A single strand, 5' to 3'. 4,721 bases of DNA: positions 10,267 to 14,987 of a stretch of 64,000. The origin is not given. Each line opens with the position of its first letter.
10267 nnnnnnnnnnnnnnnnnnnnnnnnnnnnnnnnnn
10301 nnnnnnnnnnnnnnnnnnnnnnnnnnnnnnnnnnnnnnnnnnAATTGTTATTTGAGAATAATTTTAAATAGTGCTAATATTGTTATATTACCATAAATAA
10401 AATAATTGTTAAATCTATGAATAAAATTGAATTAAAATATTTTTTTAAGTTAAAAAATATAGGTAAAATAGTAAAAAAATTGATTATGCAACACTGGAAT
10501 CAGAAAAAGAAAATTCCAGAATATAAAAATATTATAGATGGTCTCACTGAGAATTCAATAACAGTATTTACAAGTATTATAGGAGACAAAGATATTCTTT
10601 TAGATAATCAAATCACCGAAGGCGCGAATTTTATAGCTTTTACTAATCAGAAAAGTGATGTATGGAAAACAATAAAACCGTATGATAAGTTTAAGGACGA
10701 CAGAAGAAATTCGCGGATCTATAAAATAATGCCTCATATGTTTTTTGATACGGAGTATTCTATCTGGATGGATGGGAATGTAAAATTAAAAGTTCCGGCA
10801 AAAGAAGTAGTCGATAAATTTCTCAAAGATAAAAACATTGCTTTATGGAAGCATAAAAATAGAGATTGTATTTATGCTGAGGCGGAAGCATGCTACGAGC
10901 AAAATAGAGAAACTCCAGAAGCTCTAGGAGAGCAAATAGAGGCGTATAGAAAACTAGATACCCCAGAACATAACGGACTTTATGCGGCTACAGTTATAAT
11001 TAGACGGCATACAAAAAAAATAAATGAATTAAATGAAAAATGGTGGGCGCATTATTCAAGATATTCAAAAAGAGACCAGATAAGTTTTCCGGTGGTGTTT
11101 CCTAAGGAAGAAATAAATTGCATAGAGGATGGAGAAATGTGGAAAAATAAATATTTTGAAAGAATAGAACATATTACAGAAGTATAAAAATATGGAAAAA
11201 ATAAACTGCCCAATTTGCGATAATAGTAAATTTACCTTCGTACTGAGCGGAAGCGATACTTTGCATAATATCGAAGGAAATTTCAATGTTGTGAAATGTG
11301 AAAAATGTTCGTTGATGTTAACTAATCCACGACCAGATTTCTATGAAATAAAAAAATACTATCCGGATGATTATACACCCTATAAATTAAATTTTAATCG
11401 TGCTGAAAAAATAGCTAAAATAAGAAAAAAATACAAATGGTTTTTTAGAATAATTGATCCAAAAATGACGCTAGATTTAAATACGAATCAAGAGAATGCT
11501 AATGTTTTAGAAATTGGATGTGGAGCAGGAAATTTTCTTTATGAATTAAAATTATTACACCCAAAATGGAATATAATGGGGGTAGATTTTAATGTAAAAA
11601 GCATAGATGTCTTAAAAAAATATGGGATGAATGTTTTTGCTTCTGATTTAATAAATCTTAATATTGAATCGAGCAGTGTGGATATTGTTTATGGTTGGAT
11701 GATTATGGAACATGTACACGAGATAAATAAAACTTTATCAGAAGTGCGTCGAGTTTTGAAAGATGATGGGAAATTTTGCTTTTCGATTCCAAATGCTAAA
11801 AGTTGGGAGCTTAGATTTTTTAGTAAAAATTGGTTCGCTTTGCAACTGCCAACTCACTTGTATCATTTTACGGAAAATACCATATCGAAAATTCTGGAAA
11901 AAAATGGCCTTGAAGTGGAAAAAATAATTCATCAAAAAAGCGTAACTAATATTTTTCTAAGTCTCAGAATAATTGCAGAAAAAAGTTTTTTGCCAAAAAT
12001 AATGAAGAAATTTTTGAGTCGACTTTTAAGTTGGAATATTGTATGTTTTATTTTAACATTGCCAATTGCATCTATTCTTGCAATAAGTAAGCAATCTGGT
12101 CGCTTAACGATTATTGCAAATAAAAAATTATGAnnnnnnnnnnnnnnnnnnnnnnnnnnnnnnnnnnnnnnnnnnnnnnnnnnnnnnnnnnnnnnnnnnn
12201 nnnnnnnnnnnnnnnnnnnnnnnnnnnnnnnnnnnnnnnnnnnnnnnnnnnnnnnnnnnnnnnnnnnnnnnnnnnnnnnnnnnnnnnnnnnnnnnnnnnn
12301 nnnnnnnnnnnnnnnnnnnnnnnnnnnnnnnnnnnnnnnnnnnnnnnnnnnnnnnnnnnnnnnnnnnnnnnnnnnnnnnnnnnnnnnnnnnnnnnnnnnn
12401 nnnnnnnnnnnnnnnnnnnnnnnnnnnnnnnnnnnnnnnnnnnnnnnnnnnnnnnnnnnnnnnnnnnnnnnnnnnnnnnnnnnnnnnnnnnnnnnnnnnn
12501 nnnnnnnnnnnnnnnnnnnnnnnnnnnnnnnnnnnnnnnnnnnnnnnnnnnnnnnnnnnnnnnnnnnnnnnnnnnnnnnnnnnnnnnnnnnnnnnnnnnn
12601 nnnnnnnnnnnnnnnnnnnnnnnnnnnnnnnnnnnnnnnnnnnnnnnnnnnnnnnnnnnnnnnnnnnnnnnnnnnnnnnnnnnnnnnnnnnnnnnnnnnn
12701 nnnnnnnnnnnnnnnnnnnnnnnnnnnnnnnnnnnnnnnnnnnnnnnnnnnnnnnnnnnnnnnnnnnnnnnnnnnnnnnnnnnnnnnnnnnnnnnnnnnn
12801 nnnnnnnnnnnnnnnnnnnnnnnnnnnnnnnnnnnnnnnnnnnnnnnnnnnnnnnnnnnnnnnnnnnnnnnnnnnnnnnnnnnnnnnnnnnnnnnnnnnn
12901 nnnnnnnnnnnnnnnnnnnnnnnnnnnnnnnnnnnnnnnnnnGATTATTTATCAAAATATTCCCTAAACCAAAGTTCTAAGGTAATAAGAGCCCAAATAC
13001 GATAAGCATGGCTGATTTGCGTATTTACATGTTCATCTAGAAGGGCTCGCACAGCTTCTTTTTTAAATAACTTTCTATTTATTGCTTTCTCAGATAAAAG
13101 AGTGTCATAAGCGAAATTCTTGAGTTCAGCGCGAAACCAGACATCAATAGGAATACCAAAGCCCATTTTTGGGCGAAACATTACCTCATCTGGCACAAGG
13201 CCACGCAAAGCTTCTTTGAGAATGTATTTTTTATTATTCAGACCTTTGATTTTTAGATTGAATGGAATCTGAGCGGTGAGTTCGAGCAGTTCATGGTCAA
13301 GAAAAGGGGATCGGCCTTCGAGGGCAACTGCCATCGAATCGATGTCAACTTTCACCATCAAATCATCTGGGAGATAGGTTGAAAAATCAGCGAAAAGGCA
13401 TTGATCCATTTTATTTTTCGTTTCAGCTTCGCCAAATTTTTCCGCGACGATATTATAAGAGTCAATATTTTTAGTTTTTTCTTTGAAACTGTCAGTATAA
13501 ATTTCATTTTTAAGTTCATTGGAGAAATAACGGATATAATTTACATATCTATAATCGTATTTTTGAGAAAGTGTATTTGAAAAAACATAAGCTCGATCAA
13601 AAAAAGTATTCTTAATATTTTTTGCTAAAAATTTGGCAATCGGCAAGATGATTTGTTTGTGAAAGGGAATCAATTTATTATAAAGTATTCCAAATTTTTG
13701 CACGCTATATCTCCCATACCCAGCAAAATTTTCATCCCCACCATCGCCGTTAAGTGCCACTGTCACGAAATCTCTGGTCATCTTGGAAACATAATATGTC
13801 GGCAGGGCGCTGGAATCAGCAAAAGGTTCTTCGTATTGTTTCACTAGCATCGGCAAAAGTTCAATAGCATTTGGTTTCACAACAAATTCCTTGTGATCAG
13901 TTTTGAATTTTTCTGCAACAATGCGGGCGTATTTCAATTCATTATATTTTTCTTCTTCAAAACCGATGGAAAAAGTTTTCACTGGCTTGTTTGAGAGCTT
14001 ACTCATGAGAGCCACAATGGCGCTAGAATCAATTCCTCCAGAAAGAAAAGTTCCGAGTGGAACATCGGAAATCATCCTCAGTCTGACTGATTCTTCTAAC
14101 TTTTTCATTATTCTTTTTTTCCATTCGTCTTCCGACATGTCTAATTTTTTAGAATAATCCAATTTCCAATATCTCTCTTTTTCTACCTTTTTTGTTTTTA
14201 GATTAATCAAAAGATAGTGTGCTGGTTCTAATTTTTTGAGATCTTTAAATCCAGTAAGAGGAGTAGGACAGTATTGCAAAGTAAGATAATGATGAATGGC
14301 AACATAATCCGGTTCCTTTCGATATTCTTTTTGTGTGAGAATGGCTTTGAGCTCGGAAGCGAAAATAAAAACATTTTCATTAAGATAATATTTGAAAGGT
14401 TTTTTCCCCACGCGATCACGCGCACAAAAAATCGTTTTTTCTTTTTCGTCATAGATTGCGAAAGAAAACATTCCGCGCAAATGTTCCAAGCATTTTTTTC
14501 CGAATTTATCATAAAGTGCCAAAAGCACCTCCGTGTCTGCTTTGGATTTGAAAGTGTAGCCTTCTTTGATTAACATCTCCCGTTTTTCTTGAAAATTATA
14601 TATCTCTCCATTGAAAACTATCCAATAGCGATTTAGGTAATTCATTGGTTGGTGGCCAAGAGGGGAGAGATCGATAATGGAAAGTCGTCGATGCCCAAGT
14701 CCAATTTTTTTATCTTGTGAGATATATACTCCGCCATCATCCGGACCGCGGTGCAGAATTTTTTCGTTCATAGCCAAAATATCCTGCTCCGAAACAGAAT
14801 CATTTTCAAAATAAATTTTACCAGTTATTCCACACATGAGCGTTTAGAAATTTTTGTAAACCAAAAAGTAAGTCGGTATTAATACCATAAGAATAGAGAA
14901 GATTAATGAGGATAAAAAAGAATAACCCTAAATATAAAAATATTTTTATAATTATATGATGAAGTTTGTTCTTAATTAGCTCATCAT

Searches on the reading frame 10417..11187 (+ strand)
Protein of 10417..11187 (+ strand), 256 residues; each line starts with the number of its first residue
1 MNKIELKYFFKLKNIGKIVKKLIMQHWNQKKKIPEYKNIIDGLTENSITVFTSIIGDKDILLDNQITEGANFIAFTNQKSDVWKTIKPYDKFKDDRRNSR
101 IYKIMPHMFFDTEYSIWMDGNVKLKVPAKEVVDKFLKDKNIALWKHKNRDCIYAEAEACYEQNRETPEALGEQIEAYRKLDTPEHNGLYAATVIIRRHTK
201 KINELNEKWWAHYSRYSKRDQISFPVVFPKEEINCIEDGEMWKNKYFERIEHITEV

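Call 3: search_protein_families(library=pfam, proteins=[window:10417-11187:+], max_evalue=0.01)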
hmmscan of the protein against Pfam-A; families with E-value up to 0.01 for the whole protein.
window:10417-11187:+ (256 aa): 1 family
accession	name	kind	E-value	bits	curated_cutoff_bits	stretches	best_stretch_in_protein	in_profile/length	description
PF04765.19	TOD1_MUCI70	-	1.4e-23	84.2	21.4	1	76-247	122-305/314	TOD1/MUCI70, glycosyltransferase-like domain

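Call 4: search_protein_families(library=ncbifam, proteins=[window:10417-11187:+], max_evalue=0.01)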
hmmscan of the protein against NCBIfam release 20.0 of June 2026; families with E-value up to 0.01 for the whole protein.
window:10417-11187:+ (256 aa): 0 families

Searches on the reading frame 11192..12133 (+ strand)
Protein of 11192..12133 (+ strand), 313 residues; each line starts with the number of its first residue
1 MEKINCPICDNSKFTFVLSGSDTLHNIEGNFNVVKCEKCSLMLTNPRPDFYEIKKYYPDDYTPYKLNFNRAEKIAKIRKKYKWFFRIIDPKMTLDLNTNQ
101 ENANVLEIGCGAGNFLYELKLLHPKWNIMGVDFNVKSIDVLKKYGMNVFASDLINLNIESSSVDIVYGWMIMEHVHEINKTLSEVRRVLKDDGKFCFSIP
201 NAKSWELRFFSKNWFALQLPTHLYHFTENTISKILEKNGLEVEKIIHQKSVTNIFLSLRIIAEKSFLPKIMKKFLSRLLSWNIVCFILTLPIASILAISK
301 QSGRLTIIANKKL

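Call 3: search_protein_families(library=pfam, proteins=[window:11192-12133:+], max_evalue=0.01)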
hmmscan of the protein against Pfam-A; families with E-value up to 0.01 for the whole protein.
window:11192-12133:+ (313 aa): 12 families
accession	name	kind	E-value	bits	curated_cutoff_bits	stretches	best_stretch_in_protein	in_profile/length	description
PF13489.12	Methyltransf_23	-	1.6e-19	70.6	27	1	98-244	19-163/164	Methyltransferase domain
PF08241.18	Methyltransf_11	-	3.8e-14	53.5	21.2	1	106-197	1-95/95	Methyltransferase domain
PF13649.12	Methyltransf_25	-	1.5e-13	51.7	27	1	105-193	1-97/97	Methyltransferase domain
PF13847.12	Methyltransf_31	-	5.9e-13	49.2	27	1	101-210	3-122/145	Methyltransferase domain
PF08242.18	Methyltransf_12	-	2.3e-12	47.9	30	1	106-195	1-98/98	Methyltransferase domain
PF02390.23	Methyltransf_4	-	1.1e-06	28.7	24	1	103-158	3-55/173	Putative methyltransferase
PF05148.21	Methyltransf_8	-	4.3e-06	27.2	27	1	92-198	63-157/219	Hypothetical methyltransferase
PF01209.24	Ubie_methyltran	-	5e-05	23.2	20.1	1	92-216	38-171/233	ubiE/COQ5 methyltransferase family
PF07021.18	MetW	-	0.00022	21.4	21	1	100-209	12-119/193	Methionine biosynthesis protein MetW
PF05175.20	MTS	-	0.0019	18.3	23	0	99-143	30-73/170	Methyltransferase small domain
PF20922.3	Anamorsin_N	-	0.006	16.7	27.1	0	152-202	41-92/163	Anamorsin, N-terminal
PF01728.25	FtsJ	-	0.0062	16.9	24.1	0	72-258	7-152/181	FtsJ-like methyltransferase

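Call 4: search_protein_families(library=ncbifam, proteins=[window:11192-12133:+], max_evalue=0.01)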
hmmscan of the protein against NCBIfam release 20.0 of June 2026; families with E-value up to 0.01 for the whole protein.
window:11192-12133:+ (313 aa): 39 families (the best 25 are shown)
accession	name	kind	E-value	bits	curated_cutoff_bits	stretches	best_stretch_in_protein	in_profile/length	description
TIGR02072.1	BioC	equivalog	8.9e-14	51.9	184.95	1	98-238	31-170/244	malonyl-ACP O-methyltransferase BioC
TIGR01983.1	UbiG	equivalog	4.1e-10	39.3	102.95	1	96-245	45-205/228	bifunctional 2-polyprenyl-6-hydroxyphenol methylase/3-demethylubiquinol 3-O-methyltransferase UbiG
NF045667.1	MTase_DVU1556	equivalog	2.1e-09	37.2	155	1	94-198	15-120/213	DVU_1556 family methyltransferase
TIGR01934.1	MenG_MenH_UbiE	subfamily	1.3e-08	34.5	158.35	1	94-215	32-160/223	ubiquinone/menaquinone biosynthesis methyltransferase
NF001244.0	PRK00216.1-5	equivalog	1.3e-08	34.4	216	1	92-196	39-152/236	bifunctional demethylmenaquinone methyltransferase/2-methoxy-6-polyprenyl-1,4-benzoquinol methylase UbiE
NF040539.1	AST_met_ArsM_2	exception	3.5e-07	30.3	240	1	94-197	49-163/262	putative arsinothricin biosynthesis methyltransferase ArsM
NF045882.1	PLipidMtase_Leg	equivalog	3.5e-06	26.9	390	1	98-240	39-185/207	phospholipid N-methyltransferase PmtA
NF045823.1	PthPhpthDimycoMt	equivalog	3.6e-06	26.4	300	1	103-198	68-167/256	phthiotriol/phenolphthiotriol dimycocerosates methyltransferase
NF045825.1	FAmtase_mtf2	equivalog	4.5e-06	26.1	400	1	102-198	59-159/248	fatty-acid O-methyltransferase Mtf2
NF007610.0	PRK10258.1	equivalog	7.3e-06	25.5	342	1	94-244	35-182/251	malonyl-ACP O-methyltransferase BioC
TIGR03587.1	Pse_Me-ase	hypoth_equivalog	1.2e-05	25.6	112.05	1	96-175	38-118/204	pseudaminic acid biosynthesis-associated methylase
TIGR02081.1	metW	equivalog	1.5e-05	24.6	189.5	1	100-209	12-119/194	methionine biosynthesis protein MetW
NF052510.1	methyltran_MpqE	exception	1.7e-05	24.3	335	1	91-206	36-161/234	methyl-plastoquinone biosynthesis methyltransferase MpqE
TIGR00091.1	TIGR00091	equivalog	1.9e-05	24.1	112.65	1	99-139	14-54/194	tRNA (guanosine(46)-N7)-methyltransferase TrmB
NF001080.0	PRK00121.2-2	equivalog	2.6e-05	23.5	132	1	99-181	44-123/224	tRNA (guanosine(46)-N7)-methyltransferase TrmB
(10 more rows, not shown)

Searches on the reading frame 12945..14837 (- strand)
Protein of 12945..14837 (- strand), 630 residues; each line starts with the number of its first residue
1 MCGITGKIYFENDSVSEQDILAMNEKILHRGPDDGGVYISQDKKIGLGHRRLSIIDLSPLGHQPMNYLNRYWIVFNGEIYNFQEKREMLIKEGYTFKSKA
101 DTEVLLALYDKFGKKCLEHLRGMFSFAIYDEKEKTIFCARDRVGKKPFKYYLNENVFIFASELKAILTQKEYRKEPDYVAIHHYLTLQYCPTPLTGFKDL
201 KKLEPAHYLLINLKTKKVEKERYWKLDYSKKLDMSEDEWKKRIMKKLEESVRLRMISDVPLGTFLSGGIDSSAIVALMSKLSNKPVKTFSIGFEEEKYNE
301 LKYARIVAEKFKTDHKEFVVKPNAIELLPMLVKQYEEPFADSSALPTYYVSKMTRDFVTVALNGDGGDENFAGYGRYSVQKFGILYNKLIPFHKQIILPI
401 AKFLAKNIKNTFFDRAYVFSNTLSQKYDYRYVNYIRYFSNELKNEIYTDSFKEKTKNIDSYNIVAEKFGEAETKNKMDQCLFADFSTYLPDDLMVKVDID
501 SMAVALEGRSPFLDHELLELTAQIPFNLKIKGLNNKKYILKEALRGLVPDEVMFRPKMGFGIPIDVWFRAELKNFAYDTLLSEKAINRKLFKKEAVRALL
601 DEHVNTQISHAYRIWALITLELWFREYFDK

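Call 10: search_protein_families(library=pfam, proteins=[window:12945-14837:-], max_evalue=0.001)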
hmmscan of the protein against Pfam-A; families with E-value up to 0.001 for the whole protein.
window:12945-14837:- (630 aa): 5 families
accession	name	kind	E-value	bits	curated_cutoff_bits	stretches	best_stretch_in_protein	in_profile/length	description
PF00733.27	Asn_synthase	-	3.9e-99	333.1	21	1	245-625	4-354/354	Asparagine synthase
PF13537.11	GATase_7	-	2.8e-43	147.3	25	1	49-167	1-122/123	Glutamine amidotransferase domain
PF13522.11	GATase_6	-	8e-42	142.8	27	1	32-162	1-130/130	Glutamine amidotransferase domain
PF12481.13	DUF3700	-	8.7e-05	22.5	27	1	114-162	123-171/228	Aluminium induced protein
PF06508.19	QueC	-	0.00025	21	22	1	264-350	5-93/210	Queuosine biosynthesis protein QueC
